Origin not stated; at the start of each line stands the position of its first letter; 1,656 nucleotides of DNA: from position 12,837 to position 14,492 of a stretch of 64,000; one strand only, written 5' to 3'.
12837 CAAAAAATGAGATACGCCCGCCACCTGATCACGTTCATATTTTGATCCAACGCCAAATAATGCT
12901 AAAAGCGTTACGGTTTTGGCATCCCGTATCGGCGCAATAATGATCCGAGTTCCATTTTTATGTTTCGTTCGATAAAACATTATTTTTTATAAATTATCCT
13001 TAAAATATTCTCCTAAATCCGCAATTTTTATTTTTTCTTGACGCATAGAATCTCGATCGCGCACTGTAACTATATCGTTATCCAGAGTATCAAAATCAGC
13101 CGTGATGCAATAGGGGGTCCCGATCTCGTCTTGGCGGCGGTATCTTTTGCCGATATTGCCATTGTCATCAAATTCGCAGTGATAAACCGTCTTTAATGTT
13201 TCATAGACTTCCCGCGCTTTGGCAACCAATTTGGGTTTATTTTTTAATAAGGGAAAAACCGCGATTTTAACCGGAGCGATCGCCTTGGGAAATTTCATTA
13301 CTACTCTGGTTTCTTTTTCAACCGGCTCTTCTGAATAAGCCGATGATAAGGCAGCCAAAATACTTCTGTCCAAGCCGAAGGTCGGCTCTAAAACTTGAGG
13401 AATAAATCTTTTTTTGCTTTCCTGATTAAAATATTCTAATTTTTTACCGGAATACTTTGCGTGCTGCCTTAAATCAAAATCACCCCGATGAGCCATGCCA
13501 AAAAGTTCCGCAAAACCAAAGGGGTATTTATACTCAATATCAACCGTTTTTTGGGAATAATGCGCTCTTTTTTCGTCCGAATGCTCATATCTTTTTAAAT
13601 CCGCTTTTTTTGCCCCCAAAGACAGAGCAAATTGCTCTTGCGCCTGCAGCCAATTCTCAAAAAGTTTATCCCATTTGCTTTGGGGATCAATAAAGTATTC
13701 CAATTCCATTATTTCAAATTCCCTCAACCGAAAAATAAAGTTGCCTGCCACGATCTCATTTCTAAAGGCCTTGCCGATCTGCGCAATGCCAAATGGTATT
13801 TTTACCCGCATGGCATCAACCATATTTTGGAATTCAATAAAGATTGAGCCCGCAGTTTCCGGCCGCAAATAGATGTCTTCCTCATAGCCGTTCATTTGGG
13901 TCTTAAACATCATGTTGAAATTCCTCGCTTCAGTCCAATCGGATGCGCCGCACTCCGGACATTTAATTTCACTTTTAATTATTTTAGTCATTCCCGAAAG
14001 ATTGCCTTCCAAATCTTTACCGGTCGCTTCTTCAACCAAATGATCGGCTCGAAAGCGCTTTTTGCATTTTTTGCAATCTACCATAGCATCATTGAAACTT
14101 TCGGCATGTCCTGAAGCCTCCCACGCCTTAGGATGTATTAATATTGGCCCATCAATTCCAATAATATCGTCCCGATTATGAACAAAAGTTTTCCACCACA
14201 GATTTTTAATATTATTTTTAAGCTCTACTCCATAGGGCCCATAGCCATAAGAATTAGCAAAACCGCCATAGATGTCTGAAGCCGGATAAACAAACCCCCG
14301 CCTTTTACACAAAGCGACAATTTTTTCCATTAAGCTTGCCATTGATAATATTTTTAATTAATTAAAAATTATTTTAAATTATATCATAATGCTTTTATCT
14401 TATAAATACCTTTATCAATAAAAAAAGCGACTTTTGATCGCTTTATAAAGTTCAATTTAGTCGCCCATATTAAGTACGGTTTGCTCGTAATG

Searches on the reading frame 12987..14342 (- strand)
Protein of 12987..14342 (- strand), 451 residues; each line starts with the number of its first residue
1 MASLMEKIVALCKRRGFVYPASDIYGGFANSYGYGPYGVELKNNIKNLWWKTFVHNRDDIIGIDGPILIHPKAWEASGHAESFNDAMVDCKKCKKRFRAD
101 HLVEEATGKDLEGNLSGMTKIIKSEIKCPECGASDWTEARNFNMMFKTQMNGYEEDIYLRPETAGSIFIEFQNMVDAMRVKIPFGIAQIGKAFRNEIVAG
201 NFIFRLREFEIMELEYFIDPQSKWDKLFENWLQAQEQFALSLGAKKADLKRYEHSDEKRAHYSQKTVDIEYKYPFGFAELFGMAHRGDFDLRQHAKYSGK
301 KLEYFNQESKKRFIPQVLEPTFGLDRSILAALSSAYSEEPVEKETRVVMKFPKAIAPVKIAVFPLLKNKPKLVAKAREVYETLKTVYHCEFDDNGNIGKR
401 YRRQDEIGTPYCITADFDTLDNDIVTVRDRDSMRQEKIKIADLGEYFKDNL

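Call 70: search_protein_families(library=pfam, proteins=[window:12987-14342:-], max_evalue=0.00001)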
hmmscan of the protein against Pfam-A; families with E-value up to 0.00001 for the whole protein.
window:12987-14342:- (451 aa): 2 families
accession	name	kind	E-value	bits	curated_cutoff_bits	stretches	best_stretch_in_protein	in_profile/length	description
PF03129.25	HGTP_anticodon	-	9.3e-21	74.2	21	1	359-449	1-93/94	Anticodon binding domain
PF00587.30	tRNA-synt_2b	-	2.2e-09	38.1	29.3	1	148-333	3-177/179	tRNA synthetase class II core domain (G, H, P, S and T)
